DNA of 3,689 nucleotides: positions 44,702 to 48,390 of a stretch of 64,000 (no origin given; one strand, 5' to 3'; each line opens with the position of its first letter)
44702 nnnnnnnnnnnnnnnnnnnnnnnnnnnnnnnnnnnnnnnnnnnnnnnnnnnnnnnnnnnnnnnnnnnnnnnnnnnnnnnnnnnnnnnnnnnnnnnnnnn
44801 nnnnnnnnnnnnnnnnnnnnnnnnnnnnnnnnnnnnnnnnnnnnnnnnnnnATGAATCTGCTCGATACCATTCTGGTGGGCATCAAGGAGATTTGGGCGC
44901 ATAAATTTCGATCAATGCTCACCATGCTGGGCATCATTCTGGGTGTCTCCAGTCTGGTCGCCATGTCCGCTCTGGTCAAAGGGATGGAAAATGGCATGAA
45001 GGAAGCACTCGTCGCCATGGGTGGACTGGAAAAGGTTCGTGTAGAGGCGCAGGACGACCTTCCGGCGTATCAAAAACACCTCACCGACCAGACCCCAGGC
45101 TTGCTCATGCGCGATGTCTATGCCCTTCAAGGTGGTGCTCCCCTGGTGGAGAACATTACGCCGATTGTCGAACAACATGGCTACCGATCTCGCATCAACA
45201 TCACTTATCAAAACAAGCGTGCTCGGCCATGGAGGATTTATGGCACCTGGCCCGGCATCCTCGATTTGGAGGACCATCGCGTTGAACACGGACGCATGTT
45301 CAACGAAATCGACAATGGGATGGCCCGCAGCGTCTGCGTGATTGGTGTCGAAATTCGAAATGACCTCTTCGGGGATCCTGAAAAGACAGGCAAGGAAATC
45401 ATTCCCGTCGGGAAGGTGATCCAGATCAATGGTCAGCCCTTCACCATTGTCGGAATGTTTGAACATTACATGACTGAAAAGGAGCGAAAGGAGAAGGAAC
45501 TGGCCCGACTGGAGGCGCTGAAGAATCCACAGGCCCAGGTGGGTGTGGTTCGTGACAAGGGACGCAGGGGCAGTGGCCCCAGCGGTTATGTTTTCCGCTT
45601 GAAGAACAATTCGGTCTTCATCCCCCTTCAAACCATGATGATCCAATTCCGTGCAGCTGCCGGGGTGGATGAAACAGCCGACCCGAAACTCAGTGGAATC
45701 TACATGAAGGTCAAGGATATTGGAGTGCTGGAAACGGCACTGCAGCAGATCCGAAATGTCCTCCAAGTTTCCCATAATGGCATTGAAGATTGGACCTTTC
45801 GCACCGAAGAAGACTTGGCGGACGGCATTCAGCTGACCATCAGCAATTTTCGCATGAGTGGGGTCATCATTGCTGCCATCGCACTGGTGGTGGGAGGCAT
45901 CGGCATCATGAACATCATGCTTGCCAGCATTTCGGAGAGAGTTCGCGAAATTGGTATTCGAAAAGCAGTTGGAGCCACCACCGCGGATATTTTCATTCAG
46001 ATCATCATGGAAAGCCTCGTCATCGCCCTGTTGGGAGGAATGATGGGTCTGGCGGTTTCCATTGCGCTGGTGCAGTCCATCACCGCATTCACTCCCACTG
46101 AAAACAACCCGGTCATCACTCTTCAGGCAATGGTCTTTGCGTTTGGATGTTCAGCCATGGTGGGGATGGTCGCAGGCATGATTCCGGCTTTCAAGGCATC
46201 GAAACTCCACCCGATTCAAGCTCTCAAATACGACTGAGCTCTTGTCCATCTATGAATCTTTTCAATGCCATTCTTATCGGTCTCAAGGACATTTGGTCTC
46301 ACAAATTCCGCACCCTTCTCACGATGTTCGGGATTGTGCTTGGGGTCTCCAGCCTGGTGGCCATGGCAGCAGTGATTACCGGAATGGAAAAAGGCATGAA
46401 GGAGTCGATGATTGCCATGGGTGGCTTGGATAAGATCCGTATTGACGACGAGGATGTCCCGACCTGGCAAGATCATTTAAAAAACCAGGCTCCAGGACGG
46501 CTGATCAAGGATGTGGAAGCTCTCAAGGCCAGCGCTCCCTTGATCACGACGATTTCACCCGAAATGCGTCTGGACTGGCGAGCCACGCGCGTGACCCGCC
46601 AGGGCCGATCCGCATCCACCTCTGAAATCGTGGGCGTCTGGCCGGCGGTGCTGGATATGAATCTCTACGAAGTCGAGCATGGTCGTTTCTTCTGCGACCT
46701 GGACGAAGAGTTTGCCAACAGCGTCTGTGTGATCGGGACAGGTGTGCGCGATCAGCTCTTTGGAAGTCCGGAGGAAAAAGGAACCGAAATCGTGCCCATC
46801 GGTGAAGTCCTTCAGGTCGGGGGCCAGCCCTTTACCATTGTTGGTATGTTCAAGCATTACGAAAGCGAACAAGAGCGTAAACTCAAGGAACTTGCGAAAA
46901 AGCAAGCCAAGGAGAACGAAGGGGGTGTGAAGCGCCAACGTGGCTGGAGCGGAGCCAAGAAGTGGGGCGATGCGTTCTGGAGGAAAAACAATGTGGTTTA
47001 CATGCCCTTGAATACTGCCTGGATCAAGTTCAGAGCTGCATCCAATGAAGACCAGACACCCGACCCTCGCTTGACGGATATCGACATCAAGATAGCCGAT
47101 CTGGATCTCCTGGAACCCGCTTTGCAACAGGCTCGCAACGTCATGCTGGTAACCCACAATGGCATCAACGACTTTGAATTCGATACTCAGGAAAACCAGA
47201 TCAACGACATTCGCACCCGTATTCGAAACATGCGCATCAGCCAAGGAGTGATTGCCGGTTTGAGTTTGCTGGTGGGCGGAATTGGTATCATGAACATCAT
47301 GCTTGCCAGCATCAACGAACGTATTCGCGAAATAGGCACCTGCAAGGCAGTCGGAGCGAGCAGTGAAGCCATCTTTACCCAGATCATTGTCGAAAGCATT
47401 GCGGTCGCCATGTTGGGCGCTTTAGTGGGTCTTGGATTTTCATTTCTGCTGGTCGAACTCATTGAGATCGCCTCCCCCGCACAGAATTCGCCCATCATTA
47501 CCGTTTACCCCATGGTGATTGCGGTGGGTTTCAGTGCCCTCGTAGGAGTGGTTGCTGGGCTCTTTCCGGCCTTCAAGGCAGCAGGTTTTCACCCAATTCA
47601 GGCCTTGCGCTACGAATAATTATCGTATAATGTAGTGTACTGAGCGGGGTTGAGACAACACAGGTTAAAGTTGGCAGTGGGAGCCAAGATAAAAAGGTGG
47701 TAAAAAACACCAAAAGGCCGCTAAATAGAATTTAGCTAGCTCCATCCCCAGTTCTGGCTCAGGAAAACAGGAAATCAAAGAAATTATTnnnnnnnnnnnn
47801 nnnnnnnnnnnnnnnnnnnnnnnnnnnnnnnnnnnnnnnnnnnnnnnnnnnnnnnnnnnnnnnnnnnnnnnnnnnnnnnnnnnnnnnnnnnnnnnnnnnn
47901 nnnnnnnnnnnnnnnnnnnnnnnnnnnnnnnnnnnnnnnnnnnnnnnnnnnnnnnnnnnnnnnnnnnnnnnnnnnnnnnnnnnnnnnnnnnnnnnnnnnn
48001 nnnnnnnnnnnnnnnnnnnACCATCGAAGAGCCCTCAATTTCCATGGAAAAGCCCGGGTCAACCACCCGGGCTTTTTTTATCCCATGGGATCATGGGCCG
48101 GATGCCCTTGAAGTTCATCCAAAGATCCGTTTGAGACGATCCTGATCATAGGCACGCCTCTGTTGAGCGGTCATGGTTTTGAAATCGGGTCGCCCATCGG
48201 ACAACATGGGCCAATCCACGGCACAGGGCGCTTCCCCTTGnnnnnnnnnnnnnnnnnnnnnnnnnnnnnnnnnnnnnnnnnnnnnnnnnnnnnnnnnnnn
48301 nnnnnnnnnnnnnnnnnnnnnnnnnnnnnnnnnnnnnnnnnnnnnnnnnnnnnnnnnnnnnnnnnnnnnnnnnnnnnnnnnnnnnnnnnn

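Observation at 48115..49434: Unassigned 439-aa enzyme-like protein as terminal gene of the BMC operon, with linker plus C-terminal helix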

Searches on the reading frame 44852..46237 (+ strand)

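Call 8: search_protein_families(library=pfam, proteins=[window:44852-46237:+], max_evalue=0.001)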
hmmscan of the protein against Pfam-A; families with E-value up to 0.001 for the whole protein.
window:44852-46237:+ (461 aa): 2 families
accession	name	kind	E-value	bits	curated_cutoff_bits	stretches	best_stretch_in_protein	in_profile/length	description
PF12704.14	MacB_PCD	-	1.6e-30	107.4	27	1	21-204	1-155/207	MacB-like periplasmic core domain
PF02687.27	FtsX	-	2.4e-18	66.7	25.5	1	339-454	2-120/120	FtsX-like permease C-terminal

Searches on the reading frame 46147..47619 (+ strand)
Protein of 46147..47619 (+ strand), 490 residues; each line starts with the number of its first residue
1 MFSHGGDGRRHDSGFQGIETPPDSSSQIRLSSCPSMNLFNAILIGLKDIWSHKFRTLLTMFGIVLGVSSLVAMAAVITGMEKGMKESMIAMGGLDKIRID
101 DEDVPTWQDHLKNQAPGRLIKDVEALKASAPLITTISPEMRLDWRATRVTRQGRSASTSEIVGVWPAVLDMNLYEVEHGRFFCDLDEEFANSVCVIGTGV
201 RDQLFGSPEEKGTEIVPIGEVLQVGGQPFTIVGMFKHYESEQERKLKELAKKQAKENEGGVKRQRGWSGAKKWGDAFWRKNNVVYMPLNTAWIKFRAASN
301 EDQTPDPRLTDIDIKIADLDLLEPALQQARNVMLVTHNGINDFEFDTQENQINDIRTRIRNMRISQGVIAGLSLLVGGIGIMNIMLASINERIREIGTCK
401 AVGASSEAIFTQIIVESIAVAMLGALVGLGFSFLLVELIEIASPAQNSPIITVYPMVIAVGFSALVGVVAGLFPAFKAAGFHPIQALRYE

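Call 8: search_protein_families(library=pfam, proteins=[window:46147-47619:+], max_evalue=0.001)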
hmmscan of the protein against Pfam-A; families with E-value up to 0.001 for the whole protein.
window:46147-47619:+ (490 aa): 2 families
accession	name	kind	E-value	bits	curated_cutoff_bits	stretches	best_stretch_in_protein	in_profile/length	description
PF12704.14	MacB_PCD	-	1.5e-28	100.9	27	1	56-237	1-156/207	MacB-like periplasmic core domain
PF02687.27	FtsX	-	3.4e-18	66.3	25.5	1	368-481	2-118/120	FtsX-like permease C-terminal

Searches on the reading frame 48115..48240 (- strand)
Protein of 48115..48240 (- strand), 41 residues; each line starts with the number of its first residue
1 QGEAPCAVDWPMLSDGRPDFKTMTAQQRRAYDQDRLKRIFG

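Call 93: search_protein_families(library=pfam, proteins=[window:48115-48240:-], max_evalue=10)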
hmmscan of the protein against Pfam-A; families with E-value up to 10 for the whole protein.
window:48115-48240:- (41 aa): 1 family
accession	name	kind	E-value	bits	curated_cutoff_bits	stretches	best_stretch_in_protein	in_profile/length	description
PF12650.12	DUF3784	-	0.045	14.4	28.1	1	20-41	26-47/94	Domain of unknown function (DUF3784)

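Call 94: search_solved_structures(query=window:48115-48240:-, max_evalue=10, show_alignments=2)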
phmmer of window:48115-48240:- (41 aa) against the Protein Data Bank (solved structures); distinct sequences matched with E-value up to 10: 0.
